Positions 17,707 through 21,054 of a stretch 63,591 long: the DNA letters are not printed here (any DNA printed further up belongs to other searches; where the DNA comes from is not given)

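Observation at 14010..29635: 15-kb Hdr/Flx-type redox supercluster without hydrogenase or methanogenesis genes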

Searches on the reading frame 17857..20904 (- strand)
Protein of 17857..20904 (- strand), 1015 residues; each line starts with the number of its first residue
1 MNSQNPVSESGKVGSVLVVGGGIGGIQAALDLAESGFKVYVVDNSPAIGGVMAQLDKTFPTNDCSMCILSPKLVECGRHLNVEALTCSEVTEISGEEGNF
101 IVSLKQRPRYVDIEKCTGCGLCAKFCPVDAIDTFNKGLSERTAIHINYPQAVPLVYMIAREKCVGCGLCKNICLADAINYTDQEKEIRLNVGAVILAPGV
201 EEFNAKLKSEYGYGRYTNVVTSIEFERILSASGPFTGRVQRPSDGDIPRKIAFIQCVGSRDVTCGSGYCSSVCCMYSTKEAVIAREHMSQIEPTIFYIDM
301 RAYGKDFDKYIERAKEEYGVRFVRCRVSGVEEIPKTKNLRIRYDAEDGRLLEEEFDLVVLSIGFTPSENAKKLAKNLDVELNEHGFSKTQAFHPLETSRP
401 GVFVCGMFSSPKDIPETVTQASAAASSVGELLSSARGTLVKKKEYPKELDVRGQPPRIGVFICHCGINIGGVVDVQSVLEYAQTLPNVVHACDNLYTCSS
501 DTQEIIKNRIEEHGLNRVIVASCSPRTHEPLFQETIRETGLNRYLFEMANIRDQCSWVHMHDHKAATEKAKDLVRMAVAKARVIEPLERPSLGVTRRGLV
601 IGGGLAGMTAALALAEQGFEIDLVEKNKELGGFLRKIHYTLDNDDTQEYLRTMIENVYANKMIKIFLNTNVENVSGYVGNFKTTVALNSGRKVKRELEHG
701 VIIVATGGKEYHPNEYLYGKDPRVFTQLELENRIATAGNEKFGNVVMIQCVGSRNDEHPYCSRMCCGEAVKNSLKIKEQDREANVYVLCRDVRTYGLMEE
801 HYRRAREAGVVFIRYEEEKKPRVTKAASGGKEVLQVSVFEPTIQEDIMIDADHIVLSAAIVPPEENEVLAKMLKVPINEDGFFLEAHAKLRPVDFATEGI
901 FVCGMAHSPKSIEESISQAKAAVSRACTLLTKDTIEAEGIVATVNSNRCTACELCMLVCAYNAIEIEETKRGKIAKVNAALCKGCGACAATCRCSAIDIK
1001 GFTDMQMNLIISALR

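Call 3: search_protein_families(library=pfam, proteins=[window:17857-20904:-])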
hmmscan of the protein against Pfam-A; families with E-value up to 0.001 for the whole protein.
window:17857-20904:- (1015 aa): 23 families
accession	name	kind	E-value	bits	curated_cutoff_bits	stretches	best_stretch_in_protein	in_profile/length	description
PF07992.20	Pyr_redox_2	-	1.7e-32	113.5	26.1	2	15-424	2-290/291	Pyridine nucleotide-disulphide oxidoreductase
PF12831.13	FAD_oxidored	-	1.2e-16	61.5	27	2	16-53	2-39/416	FAD dependent oxidoreductase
PF13450.12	NAD_binding_8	-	1.4e-16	61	21.9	2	600-638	1-39/68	NAD(P)-binding Rossmann-like domain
PF00037.32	Fer4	-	2.4e-15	56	21.1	1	110-132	2-24/24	4Fe-4S binding domain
PF13738.12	Pyr_redox_3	-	8.9e-13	48.6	30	1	597-710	166-269/305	Pyridine nucleotide-disulphide oxidoreductase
PF00890.30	FAD_binding_2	-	1.2e-12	48.2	20.4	2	599-632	3-36/414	FAD binding domain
PF12838.12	Fer4_7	-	4.4e-11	43.5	27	2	115-177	1-52/52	4Fe-4S dicluster domain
PF14697.11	Fer4_21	-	7.6e-11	42.4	35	2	106-132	31-58/59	4Fe-4S dicluster domain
PF01266.30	DAO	-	1.4e-10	41.7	27.9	2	599-631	3-35/353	FAD dependent oxidoreductase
PF13237.11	Fer4_10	-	1.3e-09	38.2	25.5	2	944-992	4-52/53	4Fe-4S dicluster domain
PF12837.12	Fer4_6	-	2.5e-09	37.1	25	2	111-131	4-24/24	4Fe-4S binding domain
PF03486.20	HI0933_like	-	2e-08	34.4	50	1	599-631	4-36/244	HI0933-like protein Rossmann domain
PF01134.28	GIDA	-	3.5e-08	33.3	22.1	0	600-628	4-32/391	Glucose inhibited division protein A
PF12797.12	Fer4_2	-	5.3e-08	32.8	24.5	1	109-128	3-22/22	4Fe-4S binding domain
PF00070.33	Pyr_redox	-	1.5e-07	32.2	22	0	15-49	1-35/82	Pyridine nucleotide-disulphide oxidoreductase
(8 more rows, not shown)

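Call 8: search_protein_families(library=ncbifam, proteins=[window:17857-20904:-], max_evalue=0.00001)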
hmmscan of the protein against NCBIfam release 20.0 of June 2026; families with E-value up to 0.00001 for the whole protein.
window:17857-20904:- (1015 aa): 113 families (the best 25 are shown)
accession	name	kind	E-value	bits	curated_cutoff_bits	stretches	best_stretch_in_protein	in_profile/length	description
NF040770.1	hetero_SS_HdrA2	exception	0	1020.6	1100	3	15-434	141-562/777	CoB-CoM heterodisulfide reductase HdrA2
NF041778.1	hetero_SS_HdrA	equivalog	3.4e-235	782.5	1400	3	15-440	144-578/771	ferredoxin:CoB-CoM heterodisulfide reductase subunit HdrA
NF041891.1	hdrA_Methbact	equivalog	2.2e-219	730.5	1300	3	15-434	135-558/762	ferredoxin:CoB-CoM heterodisulfide reductase subunit HdrA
NF009410.0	PRK12771.1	subfamily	3.3e-25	88.7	516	2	590-671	133-211/566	NAD(P)-binding protein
NF042909.1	FMH_DH_FwdF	exception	1.4e-17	63.8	375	2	112-188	13-82/336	tungsten-dependent formylmethanofuran dehydrogenase subunit FwdF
NF005560.0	PRK07233.1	equivalog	5.8e-17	61.6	252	2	600-642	5-45/435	hypothetical protein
NF010590.0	PRK13984.1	equivalog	1.5e-16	59.7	946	1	112-229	48-160/611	putative oxidoreductase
TIGR03467.1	HpnE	equivalog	1.6e-16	60.6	283.05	2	600-636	3-39/430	hydroxysqualene dehydroxylase HpnE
TIGR02179.1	PorD_KorD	subfamily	1e-15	57.6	60.05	1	944-999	22-74/78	2-oxoacid:acceptor oxidoreductase, delta subunit, pyruvate/2-ketoisovalerate family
NF045637.1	carotdesatCrtDProt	equivalog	1.9e-15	56.4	580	2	16-57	1-42/485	1-hydroxycarotenoid 3,4-desaturase CrtD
TIGR01372.1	soxA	subfamily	9.8e-15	53.4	1164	1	599-672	172-245/996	sarcosine oxidase subunit alpha family protein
TIGR03997.1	mycofact_OYE_2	equivalog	1.8e-14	53.1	793.15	1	593-814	377-565/645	mycofactocin system FadH/OYE family oxidoreductase 2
NF038196.1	ferrodoxin_EFR1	subfamily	1.5e-13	51.4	75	0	105-135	176-205/242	EFR1 family ferrodoxin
NF009409.0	PRK12770.1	subfamily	3.6e-13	49.3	343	0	316-434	242-352/360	putative glutamate synthase subunit beta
NF058655.1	CrtID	equivalog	3.8e-13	49.1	640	1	600-637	3-40/478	bifunctional phytoene desaturase/3,4-desaturase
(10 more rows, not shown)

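Call 11: find_related_loci(query=window:17857-20904:-, collection=genome_contigs, flank=10000)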
Query window:17857-20904:- (1015 aa) in genome_contigs; peptide patterns used: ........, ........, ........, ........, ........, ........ (x = any residue, [..] = any of these).
599 stretches matched a pattern (row limit reached: there are more); 592 encode a relative of the query (tblastn E <= 1e-3); the best 80 are kept; 80 distinct loci.
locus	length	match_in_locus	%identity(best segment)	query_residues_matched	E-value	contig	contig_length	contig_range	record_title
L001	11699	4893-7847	62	26-1014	0e+0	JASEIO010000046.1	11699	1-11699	MAG: bacterium isolate Yes71-08 NODE_46_length_11699_cov_33.300670, whole genome shotgun sequence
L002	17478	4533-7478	63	27-1014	0e+0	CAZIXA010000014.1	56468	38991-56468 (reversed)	MAG TPA_asm: uncultured Clostridia bacterium isolate SRP323688_co1_183 genome assembly, contig: NODE_1085_length_56468_c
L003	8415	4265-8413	89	1-931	0e+0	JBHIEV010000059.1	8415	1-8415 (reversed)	MAG: Candidatus Bathyarchaeia archaeon isolate b2.sp2_bin.20 NODE_2968_length_8415_cov_19.189833, whole genome shotgun s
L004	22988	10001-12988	60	13-1011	0e+0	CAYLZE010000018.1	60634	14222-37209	MAG TPA_asm: uncultured archaeon isolate binchicken_co150_570 genome assembly, contig: NODE_939_length_60634_cov_8.32400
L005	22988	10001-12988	61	10-1011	0e+0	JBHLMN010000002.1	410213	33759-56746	MAG: Promethearchaeota archaeon isolate DZ2M.341 DZ2M.341@13, whole genome shotgun sequence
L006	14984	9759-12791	62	12-1014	0e+0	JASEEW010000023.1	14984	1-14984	MAG: Thermoplasmatales archaeon isolate Yes46-08 NODE_689_length_14984_cov_0.341216, whole genome shotgun sequence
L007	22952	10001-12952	61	27-1013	0e+0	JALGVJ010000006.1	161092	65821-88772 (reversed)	MAG: Promethearchaeota archaeon isolate Meg22_1012_Bin_233 Meg22_1012_Bin_233_scaffold_23, whole genome shotgun sequence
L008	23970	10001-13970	61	27-1012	0e+0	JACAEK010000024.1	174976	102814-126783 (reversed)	MAG: Candidatus Bathyarchaeota archaeon isolate L.E.AR.33 k119_826175, whole genome shotgun sequence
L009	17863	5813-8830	60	8-1013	0e+0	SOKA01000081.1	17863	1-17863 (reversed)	MAG: Dehalococcoidia bacterium isolate E44_bin46 NODE_1056_length_17863_cov_47.675651, whole genome shotgun sequence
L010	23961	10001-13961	61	26-1014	0e+0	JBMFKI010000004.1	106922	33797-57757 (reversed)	MAG: Candidatus Bathyarchaeia archaeon isolate KM4336-19 NODE_4_length_106922_cov_13.036165, whole genome shotgun sequen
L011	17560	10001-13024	59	1-1011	0e+0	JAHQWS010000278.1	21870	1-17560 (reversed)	MAG: Promethearchaeia archaeon isolate ABR15 NODE_486_length_21870_cov_4, whole genome shotgun sequence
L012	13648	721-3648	60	26-1007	0e+0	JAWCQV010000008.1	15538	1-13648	MAG: Candidatus Bathyarchaeia archaeon isolate JZ-2_201907_bins_210 JZ-2_201907_bins_210_scaffold_8, whole genome shotgu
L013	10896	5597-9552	61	26-1014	0e+0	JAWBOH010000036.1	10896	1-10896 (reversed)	MAG: Candidatus Bathyarchaeia archaeon isolate HHBFW-2_201803_bins_195 HHBFW-2_201803_bins_195_scaffold_36, whole genome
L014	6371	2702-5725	58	12-1014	0e+0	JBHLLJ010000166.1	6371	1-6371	MAG: Candidatus Hermodarchaeota archaeon isolate DZ1M.436 DZ1M.436@60497, whole genome shotgun sequence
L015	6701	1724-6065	58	12-1014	0e+0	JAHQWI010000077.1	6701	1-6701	MAG: Promethearchaeia archaeon isolate ABR03 NODE_2006_length_6701_cov_4, whole genome shotgun sequence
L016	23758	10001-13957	60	26-1015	0e+0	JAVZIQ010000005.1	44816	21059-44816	MAG: Candidatus Bathyarchaeia archaeon isolate DRTY-6_201901_bins_51 DRTY-6_201901_bins_51_scaffold_5, whole genome shot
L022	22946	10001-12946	59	6-1014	0e+0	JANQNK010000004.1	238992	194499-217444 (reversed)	MAG: Thermoplasmatota archaeon isolate PL23a_bin.111 k99_31952, whole genome shotgun sequence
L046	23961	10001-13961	61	26-1014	0e+0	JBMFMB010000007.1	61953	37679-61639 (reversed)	MAG: Candidatus Bathyarchaeia archaeon isolate KM4337-10 NODE_7_length_61953_cov_45.436317, whole genome shotgun sequenc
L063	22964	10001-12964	54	13-1014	0e+0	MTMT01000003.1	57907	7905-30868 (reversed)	MAG: Archaeoglobus sp. JdFR-32 JGI24020J35080_1000221, whole genome shotgun sequence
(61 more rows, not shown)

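Call 20: search_solved_structures(query=window:17857-20904:-, max_evalue=1e-10)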
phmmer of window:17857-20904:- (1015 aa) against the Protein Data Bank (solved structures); distinct sequences matched with E-value up to 1e-10: 8.
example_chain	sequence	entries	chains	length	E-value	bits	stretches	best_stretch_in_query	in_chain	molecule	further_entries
5odc_A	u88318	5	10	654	8.5e-209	698.9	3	17-379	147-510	Heterodisulfide reductase, subunit A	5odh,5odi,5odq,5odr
8rvu_a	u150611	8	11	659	1.3e-204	685.1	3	16-377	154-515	H(2):CoB-CoM heterodisulfide,ferredoxin reductase subunit A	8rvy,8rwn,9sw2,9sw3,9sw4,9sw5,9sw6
8rvv_A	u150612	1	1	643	1.1e-203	682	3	16-377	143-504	H(2):CoB-CoM heterodisulfide,ferredoxin reductase subunit A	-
9sfi_A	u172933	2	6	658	3.2e-182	611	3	15-380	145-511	CoB--CoM heterodisulfide reductase iron-sulfur subunit A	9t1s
7bkb_A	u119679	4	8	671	9.8e-163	546.5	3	16-380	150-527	CoB--CoM heterodisulfide reductase iron-sulfur subunit A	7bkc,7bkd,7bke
6tjr_A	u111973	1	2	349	3.2e-41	144.3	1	190-429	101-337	Fumarate reductase/succinate dehydrogenase flavoprotein domain protein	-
5t5i_F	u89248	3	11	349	3.7e-17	64.6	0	111-179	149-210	Tungsten formylmethanofuran dehydrogenase subunit fwdF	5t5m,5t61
9sw6_H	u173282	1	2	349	4.1e-16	61.2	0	111-182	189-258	Tungsten formylmethanofuran dehydrogenase, subunit F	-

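Call 45: search_protein_families(library=pfam, proteins=[L006:3176-3919:+, L006:3984-5228:+, L006:5415-5975:+, L006:5986-6543:+, L006:6570-7628:+, L006:9046-9750:+, L006:13252-13692:+, L006:13725-14984:+, L046:15896-16894:+, L046:16891-18345:+], max_evalue=0.0001)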
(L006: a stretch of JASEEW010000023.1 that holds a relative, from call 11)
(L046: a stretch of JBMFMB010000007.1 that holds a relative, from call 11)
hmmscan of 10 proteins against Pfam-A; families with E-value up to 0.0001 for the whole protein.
L006:3176-3919:+ (247 aa): 1 family
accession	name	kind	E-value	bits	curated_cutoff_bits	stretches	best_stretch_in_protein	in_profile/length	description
PF01058.29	Oxidored_q6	-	5.3e-24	84.8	27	1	13-145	1-126/128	NADH ubiquinone oxidoreductase, 20 Kd subunit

L006:3984-5228:+ (414 aa): 1 family
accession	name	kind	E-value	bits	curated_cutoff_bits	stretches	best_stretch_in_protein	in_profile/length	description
PF00374.24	NiFeSe_Hases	-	1.1e-27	97.6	25.8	2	37-123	1-87/508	Nickel-dependent hydrogenase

L006:5415-5975:+ (186 aa): 1 family
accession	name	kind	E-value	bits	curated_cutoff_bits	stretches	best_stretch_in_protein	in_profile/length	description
PF05681.19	Fumerase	-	1.8e-82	277.2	25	1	2-184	89-269/270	Fumarate hydratase (Fumerase)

L006:5986-6543:+ (185 aa): 1 family
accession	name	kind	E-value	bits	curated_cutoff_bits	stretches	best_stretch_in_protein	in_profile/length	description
PF05683.17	Fumerase_C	-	1.4e-56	191.5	22.2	1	3-177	27-204/205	Fumarase C-terminus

L006:6570-7628:+ (352 aa): 5 families
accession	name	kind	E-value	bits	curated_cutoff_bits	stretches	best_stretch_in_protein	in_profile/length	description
PF02754.22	CCG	-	3.6e-30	104.4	20.6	2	237-323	1-84/85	Cysteine-rich domain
PF13183.11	Fer4_8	-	5.7e-11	43.2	27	1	12-81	1-68/68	4Fe-4S dicluster domain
PF13534.11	Fer4_17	-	2.9e-06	28.2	22.2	1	16-81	2-60/61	4Fe-4S dicluster domain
PF13237.11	Fer4_10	-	3e-05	24.3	25.5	1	11-77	4-52/53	4Fe-4S dicluster domain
PF13187.11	Fer4_9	-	4.7e-05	23.8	27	0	66-82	1-17/52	4Fe-4S dicluster domain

L006:9046-9750:+ (234 aa): 2 families
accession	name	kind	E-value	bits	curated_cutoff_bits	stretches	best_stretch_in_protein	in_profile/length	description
PF06250.17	YhcG_C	-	1.6e-23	83.7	32.5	1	107-193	2-88/157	YhcG PDDEXK nuclease domain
PF17761.7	DUF1016_N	-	4.4e-15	56.4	32.8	1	29-85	78-137/137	DUF1016 N-terminal domain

L006:13252-13692:+ (146 aa): 1 family
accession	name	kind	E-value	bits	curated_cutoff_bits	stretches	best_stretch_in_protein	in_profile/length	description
PF02566.24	OsmC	-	5.1e-14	53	27.5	1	42-141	1-99/100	OsmC-like protein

L006:13725-14984:+ (420 aa): 1 family
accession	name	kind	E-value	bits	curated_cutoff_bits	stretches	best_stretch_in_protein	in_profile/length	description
PF21948.1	LplA-B_cat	-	3.3e-46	158.2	27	1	14-217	2-200/200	Lipoyl protein ligase A/B catalytic domain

L046:15896-16894:+ (332 aa): 1 family
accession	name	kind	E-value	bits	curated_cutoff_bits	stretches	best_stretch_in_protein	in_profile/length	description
PF01058.29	Oxidored_q6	-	3.7e-24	85.3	27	1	21-185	1-126/128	NADH ubiquinone oxidoreductase, 20 Kd subunit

L046:16891-18345:+ (484 aa): 1 family
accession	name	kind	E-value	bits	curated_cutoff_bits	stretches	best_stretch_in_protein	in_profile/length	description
PF00374.24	NiFeSe_Hases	-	8.6e-38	131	25.8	2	39-117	1-79/508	Nickel-dependent hydrogenase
